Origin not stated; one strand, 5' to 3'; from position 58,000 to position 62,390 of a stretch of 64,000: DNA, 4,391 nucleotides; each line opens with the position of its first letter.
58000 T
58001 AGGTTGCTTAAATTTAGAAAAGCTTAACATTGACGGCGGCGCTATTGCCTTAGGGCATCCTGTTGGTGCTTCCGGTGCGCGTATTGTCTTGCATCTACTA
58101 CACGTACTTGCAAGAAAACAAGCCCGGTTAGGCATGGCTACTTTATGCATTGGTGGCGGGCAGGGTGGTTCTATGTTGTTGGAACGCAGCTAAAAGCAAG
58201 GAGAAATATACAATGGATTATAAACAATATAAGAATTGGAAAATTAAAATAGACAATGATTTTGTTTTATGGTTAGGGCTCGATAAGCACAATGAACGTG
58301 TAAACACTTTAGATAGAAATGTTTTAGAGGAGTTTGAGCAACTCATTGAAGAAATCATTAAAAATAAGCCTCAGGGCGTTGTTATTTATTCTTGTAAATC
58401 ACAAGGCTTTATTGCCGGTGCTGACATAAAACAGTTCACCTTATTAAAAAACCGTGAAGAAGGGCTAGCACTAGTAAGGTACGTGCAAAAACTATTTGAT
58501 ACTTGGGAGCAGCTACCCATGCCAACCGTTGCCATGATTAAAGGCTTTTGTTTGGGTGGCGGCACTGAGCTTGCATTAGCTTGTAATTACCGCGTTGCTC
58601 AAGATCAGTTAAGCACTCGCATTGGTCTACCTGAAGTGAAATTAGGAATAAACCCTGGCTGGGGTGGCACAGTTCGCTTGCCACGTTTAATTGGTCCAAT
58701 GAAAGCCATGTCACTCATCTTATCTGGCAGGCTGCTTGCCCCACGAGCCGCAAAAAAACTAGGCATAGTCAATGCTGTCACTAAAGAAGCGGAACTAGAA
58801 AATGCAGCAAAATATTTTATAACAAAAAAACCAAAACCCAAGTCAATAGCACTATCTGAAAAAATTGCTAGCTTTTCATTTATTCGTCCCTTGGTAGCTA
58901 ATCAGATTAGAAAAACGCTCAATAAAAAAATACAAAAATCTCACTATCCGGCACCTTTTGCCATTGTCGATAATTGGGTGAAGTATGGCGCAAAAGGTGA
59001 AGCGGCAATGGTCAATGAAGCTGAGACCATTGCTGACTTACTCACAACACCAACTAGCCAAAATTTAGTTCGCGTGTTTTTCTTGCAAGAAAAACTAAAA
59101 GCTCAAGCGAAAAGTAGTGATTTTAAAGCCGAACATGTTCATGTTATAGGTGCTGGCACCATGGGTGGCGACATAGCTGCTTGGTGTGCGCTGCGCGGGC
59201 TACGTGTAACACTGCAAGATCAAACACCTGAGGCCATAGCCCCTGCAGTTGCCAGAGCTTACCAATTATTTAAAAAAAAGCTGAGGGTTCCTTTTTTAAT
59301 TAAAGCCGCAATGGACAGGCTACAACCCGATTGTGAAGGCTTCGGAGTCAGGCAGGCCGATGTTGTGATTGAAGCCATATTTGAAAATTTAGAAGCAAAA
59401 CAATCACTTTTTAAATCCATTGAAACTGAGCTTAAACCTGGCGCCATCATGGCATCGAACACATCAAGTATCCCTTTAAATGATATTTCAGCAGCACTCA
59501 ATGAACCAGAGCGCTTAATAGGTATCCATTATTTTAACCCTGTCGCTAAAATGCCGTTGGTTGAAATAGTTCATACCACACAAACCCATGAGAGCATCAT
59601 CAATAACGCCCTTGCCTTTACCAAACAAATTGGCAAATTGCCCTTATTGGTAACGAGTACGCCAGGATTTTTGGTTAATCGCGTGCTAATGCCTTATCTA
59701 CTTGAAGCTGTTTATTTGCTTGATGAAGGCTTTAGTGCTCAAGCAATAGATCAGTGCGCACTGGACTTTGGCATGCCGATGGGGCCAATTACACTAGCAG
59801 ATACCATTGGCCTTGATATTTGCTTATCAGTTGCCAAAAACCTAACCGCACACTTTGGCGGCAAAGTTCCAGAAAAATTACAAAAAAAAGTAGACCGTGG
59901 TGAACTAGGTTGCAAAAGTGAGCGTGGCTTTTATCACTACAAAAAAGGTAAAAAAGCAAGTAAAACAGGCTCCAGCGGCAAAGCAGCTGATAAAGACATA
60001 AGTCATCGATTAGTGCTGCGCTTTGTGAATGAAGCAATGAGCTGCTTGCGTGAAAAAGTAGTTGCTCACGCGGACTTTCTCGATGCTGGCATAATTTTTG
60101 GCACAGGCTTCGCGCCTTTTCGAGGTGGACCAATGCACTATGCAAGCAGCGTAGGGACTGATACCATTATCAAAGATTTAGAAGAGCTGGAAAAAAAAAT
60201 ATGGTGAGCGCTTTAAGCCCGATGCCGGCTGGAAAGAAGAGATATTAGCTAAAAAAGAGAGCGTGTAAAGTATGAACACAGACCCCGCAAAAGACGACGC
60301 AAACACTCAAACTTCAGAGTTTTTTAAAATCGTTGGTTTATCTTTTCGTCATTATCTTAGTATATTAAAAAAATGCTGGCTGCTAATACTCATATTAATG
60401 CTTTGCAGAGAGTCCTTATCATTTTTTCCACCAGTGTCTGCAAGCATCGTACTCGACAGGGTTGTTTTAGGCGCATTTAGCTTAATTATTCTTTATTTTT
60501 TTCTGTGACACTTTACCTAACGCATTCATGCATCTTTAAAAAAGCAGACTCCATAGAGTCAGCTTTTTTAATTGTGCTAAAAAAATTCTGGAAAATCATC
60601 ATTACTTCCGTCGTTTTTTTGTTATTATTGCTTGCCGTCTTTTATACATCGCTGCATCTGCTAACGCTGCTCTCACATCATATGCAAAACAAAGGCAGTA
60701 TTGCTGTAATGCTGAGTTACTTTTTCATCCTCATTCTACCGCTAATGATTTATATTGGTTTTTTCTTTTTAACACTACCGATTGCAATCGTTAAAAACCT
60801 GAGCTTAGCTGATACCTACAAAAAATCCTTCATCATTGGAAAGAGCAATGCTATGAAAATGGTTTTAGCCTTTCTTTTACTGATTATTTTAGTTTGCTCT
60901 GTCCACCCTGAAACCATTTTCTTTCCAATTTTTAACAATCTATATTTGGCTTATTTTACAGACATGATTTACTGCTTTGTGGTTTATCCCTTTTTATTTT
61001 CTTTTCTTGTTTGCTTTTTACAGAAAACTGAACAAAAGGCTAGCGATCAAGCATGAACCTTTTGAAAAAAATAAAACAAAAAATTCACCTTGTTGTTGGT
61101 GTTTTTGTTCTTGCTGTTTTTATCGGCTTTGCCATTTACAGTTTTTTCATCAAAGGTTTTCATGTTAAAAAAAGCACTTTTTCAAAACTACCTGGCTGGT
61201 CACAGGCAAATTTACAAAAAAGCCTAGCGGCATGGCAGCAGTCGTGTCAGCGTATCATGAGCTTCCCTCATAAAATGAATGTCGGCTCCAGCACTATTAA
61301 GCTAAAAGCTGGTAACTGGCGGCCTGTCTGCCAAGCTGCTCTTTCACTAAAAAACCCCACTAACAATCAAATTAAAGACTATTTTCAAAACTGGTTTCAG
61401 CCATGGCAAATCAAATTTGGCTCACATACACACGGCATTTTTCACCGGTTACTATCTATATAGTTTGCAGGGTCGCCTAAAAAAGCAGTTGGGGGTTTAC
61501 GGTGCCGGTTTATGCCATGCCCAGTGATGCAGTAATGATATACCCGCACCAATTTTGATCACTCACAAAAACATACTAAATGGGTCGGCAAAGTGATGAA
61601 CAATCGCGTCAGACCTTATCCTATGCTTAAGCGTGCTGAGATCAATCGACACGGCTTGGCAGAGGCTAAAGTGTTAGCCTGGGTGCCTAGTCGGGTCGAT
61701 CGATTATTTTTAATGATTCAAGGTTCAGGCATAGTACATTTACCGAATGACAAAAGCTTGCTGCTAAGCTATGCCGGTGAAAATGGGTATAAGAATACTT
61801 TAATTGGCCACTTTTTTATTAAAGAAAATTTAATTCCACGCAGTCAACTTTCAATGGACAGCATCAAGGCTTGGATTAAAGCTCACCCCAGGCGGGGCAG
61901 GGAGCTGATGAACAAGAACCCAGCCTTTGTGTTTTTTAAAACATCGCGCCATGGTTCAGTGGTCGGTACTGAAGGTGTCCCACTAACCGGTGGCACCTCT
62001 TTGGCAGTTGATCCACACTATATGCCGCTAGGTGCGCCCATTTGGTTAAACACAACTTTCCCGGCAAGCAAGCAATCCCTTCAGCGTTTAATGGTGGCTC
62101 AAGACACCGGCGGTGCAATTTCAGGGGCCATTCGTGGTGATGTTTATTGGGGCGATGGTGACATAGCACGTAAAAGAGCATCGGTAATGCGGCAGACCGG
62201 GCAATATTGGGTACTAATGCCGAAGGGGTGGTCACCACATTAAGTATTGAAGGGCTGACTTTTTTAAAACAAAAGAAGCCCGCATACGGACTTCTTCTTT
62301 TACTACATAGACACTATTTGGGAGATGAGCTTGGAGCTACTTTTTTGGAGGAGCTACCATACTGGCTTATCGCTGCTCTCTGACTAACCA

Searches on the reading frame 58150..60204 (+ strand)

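Call 63: search_protein_families(library=ncbifam, proteins=[window:58150-60204:+], max_evalue=1e-8)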
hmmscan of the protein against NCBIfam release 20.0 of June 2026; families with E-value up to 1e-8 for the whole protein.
window:58150-60204:+ (685 aa): 80 families (the best 25 are shown)
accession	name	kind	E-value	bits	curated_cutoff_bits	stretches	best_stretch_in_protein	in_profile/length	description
NF008363.0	PRK11154.1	equivalog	6.5e-169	563.3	869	1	27-683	4-684/708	fatty acid oxidation complex subunit alpha FadJ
TIGR02440.1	FadJ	equivalog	7.2e-146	487.3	968.45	1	32-682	4-676/699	fatty acid oxidation complex subunit alpha FadJ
NF008727.0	PRK11730.1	equivalog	8.5e-146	487.2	870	1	30-678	8-688/717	fatty acid oxidation complex subunit alpha FadB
TIGR02441.1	fa_ox_alpha_mit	equivalog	1.5e-131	439.8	964.65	1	29-681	14-712/737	fatty acid oxidation complex subunit alpha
TIGR02437.1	FadB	equivalog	1.4e-120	403.8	933.55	1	36-673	14-683/714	fatty acid oxidation complex subunit alpha FadB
NF004474.0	PRK05808.1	subfamily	7.4e-71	238.7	408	1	328-598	4-283/283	3-hydroxybutyryl-CoA dehydrogenase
NF006124.0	PRK08268.1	subfamily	2.9e-70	237.7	508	1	326-608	6-298/507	3-hydroxyacyl-CoA dehydrogenase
TIGR02279.1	PaaC-3OHAcCoADH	equivalog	9.9e-62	209.4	669.4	1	328-604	6-292/503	3-hydroxyacyl-CoA dehydrogenase PaaH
NF005715.0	PRK07530.1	equivalog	1.1e-60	205.5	420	1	328-600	5-286/292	3-hydroxybutyryl-CoA dehydrogenase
NF005875.0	PRK07819.1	subfamily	8.6e-59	199.3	319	1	326-597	4-286/287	3-hydroxybutyryl-CoA dehydrogenase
NF006722.0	PRK09260.1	equivalog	2.7e-56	190.9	429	1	327-602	2-286/289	3-hydroxyacyl-CoA dehydrogenase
NF052272.1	Staph_FadB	exception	3.4e-48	164.4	999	1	329-601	5-292/752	3-hydroxyacyl-CoA dehydrogenase/crotonase FadB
NF004699.0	PRK06035.1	equivalog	2.3e-46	158.3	500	1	329-589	5-277/294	3-hydroxyacyl-CoA dehydrogenase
NF006143.0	PRK08293.1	equivalog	2.8e-46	158.1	312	1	328-599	5-289/291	3-hydroxyacyl-CoA dehydrogenase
NF042925.1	FHMPC_DH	equivalog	1.2e-44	152.9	500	1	329-603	2-286/304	5-formyl-3-hydroxy-2-methylpyridine 4-carboxylate 5-dehydrogenase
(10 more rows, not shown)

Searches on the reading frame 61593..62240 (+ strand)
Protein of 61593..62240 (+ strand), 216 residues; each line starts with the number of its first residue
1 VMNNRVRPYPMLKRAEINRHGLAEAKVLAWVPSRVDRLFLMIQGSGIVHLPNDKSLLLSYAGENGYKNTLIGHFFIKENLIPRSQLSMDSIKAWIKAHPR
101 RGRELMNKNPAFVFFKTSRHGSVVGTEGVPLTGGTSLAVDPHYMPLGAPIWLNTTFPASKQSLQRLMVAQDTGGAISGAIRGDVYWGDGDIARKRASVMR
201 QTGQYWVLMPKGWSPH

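Call 63: search_protein_families(library=ncbifam, proteins=[window:61593-62240:+], max_evalue=1e-8)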
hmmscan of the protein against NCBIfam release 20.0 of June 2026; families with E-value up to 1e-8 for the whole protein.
window:61593-62240:+ (216 aa): 1 family
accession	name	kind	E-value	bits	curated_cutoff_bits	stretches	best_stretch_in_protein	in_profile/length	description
NF008366.0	PRK11162.1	equivalog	3.7e-41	141.3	242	1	11-209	150-355/366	murein transglycosylase A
